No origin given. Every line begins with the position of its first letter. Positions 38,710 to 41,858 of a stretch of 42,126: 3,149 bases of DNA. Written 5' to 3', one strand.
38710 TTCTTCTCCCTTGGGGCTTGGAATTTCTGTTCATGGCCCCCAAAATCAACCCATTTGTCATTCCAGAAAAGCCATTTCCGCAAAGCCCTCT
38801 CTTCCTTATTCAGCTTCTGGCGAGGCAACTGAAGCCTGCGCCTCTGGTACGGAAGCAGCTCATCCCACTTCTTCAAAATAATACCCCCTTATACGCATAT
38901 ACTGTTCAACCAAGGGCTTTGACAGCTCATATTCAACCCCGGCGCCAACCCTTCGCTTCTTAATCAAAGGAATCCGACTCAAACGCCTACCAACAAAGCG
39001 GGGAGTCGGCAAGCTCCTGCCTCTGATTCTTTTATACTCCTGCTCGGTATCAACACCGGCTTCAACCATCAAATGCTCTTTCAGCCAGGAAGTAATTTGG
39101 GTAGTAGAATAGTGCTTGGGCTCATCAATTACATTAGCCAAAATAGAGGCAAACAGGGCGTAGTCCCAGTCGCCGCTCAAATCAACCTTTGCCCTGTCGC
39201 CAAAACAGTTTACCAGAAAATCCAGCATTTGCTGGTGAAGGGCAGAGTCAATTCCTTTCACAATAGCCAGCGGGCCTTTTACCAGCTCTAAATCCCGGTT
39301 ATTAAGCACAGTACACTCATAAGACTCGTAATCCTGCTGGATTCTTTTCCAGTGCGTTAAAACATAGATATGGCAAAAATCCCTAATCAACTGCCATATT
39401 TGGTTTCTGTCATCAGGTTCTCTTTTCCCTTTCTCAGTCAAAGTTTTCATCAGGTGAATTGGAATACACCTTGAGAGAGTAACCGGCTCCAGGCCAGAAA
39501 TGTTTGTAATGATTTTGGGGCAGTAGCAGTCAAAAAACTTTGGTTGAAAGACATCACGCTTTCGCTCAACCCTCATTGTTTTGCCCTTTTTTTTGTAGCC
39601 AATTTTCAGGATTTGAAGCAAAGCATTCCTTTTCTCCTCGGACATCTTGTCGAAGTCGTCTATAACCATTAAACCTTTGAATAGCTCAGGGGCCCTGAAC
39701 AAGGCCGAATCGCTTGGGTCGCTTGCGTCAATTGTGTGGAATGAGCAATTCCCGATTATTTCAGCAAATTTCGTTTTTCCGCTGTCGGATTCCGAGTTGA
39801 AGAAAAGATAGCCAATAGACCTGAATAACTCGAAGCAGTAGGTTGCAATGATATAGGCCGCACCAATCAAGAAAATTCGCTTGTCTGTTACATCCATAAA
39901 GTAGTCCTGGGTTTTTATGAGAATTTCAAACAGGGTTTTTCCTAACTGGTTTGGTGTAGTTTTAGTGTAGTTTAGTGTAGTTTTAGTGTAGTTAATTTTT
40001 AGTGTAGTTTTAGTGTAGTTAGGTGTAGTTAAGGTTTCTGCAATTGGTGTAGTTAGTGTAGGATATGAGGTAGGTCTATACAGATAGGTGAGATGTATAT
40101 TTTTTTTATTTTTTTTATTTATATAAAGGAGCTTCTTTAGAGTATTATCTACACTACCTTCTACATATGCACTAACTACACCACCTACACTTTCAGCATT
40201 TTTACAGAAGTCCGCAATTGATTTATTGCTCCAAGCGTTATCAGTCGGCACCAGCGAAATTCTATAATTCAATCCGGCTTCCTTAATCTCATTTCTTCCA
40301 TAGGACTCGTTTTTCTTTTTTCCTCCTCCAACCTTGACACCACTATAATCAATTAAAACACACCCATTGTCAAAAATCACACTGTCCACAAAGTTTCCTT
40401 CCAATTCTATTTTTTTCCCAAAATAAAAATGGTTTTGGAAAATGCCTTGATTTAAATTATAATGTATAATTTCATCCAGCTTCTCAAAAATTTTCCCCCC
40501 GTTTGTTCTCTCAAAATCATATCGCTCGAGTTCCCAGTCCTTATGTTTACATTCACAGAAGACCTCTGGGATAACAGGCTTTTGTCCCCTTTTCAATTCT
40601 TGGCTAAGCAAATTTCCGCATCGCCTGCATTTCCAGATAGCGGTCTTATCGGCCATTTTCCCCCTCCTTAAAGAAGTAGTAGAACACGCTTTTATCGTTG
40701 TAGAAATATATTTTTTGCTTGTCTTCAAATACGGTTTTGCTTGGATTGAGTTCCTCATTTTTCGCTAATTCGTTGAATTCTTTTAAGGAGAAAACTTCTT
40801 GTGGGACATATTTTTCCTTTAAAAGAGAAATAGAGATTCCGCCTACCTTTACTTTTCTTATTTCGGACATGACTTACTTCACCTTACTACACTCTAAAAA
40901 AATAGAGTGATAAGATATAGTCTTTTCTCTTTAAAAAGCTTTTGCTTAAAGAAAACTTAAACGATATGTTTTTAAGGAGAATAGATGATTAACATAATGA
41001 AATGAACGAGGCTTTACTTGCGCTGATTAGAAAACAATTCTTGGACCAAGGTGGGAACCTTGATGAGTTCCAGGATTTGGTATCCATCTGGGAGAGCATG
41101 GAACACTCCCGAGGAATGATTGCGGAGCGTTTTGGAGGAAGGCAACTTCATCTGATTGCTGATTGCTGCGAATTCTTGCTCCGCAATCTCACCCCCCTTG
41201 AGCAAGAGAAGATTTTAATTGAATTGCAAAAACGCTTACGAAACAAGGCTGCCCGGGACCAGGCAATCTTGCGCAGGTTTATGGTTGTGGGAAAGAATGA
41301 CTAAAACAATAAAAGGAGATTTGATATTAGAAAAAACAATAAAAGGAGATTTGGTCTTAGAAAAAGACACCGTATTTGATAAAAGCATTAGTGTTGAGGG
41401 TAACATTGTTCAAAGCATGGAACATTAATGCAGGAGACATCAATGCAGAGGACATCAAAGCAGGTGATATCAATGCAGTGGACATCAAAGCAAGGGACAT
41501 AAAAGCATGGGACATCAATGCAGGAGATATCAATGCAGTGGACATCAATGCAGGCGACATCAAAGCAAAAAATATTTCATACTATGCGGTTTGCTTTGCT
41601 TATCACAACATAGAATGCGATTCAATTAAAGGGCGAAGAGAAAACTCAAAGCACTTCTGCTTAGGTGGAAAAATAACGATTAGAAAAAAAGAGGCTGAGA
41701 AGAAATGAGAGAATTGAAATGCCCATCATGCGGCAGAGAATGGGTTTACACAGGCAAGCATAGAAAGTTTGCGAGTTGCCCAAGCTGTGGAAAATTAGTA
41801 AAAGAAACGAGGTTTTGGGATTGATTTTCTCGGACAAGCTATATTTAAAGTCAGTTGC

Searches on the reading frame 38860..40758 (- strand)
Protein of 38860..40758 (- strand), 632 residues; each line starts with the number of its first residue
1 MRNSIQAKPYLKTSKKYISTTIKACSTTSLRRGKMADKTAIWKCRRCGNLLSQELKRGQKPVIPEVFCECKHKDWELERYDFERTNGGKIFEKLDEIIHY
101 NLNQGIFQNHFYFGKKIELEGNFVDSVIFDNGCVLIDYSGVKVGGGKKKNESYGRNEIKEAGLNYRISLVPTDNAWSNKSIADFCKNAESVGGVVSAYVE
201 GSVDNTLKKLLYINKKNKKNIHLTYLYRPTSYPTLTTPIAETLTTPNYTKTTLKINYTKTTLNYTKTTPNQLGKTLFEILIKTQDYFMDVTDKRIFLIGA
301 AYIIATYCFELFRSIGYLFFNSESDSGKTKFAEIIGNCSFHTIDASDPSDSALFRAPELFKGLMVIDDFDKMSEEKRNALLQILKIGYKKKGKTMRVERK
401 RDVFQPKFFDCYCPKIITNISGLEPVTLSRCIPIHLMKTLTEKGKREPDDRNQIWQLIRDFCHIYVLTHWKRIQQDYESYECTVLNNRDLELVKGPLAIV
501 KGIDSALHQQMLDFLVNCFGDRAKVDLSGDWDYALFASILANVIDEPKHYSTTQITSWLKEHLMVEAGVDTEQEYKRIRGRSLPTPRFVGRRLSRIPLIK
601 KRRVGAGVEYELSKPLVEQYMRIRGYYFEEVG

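Call 7: search_protein_families(library=phrogs, max_evalue=0.1, proteins=[window:38860-40758:-])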
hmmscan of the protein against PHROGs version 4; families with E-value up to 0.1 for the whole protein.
window:38860-40758:- (632 aa): 1 family
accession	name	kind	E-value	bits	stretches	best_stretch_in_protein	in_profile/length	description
phrog_16463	-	unknown function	0.077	13.9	0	532-581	96-145/155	-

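Call 8: search_protein_families(library=pfam, max_evalue=0.01, proteins=[window:38860-40758:-])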
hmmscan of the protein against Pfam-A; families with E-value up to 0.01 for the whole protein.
window:38860-40758:- (632 aa): 0 families

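Call 14: search_dna_similar(query=window:38860-40758:-, collection=phages, mode=protein, max_evalue=0.01)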
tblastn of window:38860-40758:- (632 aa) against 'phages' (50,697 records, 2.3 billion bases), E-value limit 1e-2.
Records with a match: 1; places in all: 1; records where one place covers at least 80% of the query: 0.
Best place of each record, by identity: <60% 1.
By first word of the organism name: Methanobacterium 1.
By host as written in the record: Methanothermobacter thermautotrophicus FF3 1.
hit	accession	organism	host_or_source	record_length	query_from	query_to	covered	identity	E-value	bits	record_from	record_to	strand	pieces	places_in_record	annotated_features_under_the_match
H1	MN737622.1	Methanobacterium virus PhiF3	Methanothermobacter thermautotrophicus ...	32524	278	401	20%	27.4%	2e-5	54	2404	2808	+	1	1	hypothetical protein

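Call 32: search_solved_structures(query=window:38860-40758:-, max_evalue=1)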
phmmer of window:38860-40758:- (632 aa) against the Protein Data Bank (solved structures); distinct sequences matched with E-value up to 1: 1.
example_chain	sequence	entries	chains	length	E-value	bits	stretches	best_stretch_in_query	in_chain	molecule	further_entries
2leh_A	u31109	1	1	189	0.77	11.3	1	497-555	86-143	Survival of motor neuron protein-interacting protein 1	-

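Call 114: search_protein_families(library=ncbifam, max_evalue=0.001, proteins=[window:38860-40758:-])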
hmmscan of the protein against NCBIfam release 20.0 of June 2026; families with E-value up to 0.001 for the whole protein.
window:38860-40758:- (632 aa): 0 families

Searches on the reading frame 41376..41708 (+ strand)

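Call 79: search_protein_families(library=pfam, max_evalue=0.05, proteins=[window:41376-41708:+])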
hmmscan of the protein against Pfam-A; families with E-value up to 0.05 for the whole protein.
window:41376-41708:+ (110 aa): 2 families
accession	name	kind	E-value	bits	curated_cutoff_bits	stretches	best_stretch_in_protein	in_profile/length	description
PF25296.1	Decapeptide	-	0.0022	18.3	45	1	7-67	7-67/74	Decapeptide repeat region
PF24158.1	DUF7409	-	0.0049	17.6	27.8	0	49-70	9-30/47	Domain of unknown function (DUF7409)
